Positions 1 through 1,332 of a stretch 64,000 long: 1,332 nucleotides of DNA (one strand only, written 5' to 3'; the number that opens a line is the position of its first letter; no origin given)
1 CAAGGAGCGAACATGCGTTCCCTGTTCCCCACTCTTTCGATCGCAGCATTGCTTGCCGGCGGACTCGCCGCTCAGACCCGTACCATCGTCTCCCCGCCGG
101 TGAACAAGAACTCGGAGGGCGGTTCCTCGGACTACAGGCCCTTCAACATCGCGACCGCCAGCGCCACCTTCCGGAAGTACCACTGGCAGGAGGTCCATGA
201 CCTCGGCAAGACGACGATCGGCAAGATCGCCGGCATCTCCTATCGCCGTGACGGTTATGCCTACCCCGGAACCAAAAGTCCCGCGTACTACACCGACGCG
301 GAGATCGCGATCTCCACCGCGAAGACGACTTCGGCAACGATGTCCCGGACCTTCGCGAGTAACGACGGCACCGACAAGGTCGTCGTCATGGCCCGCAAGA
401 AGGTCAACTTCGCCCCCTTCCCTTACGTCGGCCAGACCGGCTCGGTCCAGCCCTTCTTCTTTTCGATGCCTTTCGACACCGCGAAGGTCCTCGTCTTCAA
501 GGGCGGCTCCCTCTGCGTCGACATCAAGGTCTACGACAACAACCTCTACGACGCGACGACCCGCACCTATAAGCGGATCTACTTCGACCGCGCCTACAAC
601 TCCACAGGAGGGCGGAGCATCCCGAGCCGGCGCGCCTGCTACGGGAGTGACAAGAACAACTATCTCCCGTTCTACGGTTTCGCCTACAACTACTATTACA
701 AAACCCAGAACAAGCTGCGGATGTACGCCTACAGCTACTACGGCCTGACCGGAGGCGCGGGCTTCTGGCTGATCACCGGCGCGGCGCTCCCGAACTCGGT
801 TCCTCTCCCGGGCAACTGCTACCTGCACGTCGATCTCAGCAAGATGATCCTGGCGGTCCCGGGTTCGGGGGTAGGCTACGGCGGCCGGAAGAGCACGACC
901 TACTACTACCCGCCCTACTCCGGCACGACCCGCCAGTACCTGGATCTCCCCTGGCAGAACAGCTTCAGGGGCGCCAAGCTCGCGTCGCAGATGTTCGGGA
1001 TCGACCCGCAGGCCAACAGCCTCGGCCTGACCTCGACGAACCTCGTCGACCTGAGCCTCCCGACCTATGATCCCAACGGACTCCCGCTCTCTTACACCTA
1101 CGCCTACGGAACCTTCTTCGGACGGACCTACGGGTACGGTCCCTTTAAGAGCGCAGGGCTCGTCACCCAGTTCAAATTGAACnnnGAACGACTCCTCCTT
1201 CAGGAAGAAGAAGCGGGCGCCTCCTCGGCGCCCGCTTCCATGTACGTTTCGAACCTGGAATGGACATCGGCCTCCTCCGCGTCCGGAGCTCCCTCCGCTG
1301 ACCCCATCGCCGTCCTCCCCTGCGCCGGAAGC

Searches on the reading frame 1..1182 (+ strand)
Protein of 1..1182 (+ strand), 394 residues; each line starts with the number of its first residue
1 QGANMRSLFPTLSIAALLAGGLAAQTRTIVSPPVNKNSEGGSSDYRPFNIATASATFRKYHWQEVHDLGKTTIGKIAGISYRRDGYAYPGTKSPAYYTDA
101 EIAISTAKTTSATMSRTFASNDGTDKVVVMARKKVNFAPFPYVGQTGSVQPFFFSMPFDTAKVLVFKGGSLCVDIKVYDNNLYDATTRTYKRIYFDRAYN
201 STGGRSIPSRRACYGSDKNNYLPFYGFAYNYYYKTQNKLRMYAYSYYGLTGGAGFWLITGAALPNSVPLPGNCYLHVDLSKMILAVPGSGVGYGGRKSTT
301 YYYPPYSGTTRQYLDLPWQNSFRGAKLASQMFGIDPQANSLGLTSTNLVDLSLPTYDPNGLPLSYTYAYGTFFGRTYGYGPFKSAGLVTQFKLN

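Call 17: search_protein_families(library=pfam, proteins=[window:1-1182:+], max_evalue=0.01)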
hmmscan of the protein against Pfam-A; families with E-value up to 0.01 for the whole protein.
window:1-1182:+ (394 aa): 0 families
